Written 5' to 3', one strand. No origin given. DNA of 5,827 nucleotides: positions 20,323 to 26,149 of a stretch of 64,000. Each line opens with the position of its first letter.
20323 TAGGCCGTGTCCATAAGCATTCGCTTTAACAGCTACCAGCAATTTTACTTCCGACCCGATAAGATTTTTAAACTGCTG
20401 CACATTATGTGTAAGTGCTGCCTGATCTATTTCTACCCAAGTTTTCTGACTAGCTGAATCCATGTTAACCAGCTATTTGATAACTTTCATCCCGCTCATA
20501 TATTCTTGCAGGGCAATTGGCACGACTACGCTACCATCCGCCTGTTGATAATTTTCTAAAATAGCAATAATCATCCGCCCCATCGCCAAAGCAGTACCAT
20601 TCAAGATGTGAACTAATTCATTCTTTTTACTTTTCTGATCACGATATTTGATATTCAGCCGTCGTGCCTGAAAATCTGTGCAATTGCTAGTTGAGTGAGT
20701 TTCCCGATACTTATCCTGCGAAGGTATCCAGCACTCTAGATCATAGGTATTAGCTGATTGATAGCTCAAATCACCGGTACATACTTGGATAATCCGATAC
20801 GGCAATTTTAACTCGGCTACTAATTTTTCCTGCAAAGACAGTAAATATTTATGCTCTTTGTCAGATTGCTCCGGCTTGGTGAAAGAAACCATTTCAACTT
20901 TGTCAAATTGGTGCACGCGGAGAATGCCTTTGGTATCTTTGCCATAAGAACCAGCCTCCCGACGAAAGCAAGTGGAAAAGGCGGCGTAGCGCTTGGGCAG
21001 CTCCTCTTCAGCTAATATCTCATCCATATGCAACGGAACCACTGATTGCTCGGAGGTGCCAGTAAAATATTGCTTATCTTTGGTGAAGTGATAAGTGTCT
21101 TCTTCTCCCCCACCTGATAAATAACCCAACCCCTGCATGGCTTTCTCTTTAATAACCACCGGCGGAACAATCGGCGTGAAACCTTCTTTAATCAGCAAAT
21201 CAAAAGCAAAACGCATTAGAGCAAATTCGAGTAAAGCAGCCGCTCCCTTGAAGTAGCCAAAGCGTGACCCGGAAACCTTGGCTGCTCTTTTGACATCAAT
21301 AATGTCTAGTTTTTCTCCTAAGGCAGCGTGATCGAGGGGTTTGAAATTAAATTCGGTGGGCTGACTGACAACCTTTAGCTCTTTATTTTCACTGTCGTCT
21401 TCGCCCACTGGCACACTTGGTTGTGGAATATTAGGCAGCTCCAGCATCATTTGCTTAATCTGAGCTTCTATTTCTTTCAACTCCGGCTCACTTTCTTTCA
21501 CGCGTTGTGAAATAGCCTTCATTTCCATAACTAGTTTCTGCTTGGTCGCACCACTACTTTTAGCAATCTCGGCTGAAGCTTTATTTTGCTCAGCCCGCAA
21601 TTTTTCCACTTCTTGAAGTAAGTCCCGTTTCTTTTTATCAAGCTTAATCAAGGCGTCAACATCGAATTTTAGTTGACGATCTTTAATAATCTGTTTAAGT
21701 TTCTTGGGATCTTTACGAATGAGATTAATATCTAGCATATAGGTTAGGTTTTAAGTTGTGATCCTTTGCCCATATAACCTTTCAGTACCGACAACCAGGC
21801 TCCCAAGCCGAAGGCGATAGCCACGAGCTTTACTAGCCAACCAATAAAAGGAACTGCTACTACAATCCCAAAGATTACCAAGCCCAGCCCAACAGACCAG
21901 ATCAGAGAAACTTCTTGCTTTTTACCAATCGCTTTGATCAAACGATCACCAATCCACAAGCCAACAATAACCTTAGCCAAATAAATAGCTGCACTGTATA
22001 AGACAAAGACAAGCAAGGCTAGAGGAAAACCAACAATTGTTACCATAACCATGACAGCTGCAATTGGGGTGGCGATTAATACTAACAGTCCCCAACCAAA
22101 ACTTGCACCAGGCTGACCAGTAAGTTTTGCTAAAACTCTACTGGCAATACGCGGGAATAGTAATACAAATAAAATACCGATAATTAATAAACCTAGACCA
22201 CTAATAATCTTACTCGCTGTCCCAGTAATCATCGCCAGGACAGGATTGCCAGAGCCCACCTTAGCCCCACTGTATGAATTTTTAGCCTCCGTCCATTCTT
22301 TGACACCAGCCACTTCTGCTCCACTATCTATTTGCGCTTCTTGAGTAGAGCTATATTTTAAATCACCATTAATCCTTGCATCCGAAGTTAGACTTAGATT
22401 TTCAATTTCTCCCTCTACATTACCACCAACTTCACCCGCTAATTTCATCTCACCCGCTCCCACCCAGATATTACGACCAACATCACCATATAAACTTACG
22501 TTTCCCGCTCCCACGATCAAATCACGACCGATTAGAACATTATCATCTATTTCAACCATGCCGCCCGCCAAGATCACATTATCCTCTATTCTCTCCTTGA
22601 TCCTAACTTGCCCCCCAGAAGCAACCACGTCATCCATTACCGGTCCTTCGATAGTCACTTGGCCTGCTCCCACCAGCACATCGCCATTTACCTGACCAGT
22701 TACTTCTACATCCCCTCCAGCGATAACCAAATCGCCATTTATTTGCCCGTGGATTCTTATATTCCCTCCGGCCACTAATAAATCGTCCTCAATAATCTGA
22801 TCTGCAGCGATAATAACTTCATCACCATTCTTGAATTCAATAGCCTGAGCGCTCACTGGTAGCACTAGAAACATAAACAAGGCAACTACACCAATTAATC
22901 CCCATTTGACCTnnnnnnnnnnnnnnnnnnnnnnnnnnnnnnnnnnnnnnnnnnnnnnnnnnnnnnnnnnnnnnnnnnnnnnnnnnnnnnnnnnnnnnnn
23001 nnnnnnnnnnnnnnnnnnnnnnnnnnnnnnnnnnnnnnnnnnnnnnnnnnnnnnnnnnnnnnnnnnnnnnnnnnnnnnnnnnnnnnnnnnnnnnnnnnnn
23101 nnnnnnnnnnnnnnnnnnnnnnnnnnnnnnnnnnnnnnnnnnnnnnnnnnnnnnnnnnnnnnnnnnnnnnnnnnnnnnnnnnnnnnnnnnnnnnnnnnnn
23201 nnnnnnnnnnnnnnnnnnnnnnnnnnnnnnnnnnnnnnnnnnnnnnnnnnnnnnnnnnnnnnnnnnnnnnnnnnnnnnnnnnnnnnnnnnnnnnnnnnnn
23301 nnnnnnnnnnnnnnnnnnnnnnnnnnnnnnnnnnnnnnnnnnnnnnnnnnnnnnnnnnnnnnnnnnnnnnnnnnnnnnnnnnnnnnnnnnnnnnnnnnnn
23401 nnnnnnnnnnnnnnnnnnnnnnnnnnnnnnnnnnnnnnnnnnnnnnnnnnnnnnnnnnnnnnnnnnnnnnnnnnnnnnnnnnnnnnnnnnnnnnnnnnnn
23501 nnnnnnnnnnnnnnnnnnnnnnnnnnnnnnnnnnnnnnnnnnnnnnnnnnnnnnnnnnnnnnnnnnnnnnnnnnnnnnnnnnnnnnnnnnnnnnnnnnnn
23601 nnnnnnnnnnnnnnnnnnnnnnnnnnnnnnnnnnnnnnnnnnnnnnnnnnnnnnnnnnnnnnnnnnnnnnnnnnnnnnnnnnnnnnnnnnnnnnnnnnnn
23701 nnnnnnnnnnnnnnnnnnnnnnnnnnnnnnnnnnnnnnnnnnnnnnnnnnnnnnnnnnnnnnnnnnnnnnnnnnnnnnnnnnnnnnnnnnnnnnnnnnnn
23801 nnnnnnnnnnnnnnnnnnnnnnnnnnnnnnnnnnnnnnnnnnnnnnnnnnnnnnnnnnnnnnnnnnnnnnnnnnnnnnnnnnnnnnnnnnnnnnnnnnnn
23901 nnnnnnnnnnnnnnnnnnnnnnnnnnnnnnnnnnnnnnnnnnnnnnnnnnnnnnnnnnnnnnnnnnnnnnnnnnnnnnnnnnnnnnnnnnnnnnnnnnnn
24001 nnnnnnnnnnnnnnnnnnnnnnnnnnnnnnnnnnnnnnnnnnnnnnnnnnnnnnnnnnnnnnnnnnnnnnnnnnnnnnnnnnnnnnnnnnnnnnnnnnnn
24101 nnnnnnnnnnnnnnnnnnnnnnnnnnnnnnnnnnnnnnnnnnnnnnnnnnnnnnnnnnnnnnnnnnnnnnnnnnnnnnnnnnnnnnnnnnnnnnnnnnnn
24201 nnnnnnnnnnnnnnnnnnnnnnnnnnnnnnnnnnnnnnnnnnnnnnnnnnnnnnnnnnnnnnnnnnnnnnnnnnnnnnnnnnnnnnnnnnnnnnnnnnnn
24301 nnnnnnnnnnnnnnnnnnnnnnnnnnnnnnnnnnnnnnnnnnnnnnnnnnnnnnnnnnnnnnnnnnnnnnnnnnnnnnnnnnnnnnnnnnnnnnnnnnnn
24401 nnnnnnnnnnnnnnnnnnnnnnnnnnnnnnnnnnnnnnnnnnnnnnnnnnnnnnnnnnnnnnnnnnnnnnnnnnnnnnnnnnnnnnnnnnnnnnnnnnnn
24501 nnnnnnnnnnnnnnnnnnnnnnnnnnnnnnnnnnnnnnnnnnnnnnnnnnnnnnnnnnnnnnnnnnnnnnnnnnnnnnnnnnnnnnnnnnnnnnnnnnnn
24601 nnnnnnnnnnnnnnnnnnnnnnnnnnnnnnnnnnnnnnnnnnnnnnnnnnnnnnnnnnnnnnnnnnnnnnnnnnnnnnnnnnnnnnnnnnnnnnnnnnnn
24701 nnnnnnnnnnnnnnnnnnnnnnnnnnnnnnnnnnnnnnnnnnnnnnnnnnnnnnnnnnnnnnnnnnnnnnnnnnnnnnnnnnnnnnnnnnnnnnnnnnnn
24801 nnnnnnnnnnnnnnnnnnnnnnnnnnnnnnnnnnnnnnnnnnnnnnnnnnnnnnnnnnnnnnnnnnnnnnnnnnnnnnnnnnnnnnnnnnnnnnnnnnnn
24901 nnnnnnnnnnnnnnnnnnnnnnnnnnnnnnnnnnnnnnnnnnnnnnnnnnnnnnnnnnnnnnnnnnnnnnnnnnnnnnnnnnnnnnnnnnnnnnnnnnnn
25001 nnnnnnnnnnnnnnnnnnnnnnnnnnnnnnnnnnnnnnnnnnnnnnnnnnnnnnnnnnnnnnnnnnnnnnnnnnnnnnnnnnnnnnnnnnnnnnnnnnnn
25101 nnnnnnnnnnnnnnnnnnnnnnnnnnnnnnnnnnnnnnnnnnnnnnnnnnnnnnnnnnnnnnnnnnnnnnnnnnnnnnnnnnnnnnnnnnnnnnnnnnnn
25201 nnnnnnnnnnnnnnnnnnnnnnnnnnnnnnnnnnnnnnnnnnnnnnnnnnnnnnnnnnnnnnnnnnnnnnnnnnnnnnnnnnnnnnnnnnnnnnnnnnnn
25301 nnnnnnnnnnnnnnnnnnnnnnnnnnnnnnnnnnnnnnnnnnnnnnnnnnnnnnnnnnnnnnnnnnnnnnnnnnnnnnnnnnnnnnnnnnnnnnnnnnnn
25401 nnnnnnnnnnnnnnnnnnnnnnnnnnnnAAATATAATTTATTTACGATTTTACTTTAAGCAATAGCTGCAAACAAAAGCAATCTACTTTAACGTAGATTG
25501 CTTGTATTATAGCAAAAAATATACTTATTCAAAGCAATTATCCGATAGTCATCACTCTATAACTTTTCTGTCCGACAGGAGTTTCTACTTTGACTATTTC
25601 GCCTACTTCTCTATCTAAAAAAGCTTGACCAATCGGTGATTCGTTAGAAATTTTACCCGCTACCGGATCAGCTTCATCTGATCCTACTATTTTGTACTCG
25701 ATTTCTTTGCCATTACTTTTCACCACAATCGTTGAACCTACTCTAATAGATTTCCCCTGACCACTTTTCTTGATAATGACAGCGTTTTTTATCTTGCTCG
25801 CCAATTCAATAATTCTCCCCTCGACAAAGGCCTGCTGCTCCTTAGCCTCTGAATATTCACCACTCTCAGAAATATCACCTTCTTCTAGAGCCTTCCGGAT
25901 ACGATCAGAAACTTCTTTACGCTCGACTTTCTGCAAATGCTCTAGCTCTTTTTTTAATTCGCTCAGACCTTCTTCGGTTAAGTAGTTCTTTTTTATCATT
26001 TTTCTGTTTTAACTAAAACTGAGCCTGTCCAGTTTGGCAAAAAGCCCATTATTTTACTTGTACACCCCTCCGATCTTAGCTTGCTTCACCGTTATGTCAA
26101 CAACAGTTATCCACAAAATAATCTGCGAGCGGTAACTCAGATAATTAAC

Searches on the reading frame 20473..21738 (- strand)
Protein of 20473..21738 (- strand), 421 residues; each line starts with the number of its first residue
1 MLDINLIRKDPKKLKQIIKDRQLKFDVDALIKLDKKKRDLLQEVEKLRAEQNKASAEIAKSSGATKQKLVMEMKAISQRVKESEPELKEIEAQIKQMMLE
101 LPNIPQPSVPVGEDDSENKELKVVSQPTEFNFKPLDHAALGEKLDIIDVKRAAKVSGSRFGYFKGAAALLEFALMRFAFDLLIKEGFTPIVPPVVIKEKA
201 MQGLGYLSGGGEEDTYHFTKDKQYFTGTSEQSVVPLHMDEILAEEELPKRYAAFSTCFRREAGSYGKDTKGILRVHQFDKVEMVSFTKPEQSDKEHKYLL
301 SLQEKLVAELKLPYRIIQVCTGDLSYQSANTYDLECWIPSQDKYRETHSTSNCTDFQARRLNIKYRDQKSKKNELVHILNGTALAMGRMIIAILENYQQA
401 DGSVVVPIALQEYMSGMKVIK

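Call 61: search_protein_families(library=pfam, max_evalue=0.00001, proteins=[window:20473-21738:-])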
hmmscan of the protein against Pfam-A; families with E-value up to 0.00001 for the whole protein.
window:20473-21738:- (421 aa): 2 families
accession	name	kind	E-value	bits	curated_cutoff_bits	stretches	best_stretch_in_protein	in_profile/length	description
PF00587.30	tRNA-synt_2b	-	3.6e-38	131.8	29.3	1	221-397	9-179/179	tRNA synthetase class II core domain (G, H, P, S and T)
PF02403.27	Seryl_tRNA_N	-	3.8e-25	88.7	28.2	1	1-105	1-108/108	Seryl-tRNA synthetase N-terminal domain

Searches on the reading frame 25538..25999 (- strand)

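Call 61: search_protein_families(library=pfam, max_evalue=0.00001, proteins=[window:25538-25999:-])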
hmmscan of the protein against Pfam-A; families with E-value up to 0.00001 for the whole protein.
window:25538-25999:- (153 aa): 2 families
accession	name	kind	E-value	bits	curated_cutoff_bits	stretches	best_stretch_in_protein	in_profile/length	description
PF03449.20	GreA_GreB_N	-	1.1e-24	86.8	24.5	1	5-75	1-71/71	Transcription elongation factor, N-terminal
PF01272.25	GreA_GreB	-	1.6e-21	76.5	26.9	1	83-152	4-75/77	Transcription elongation factor, GreA/GreB, C-term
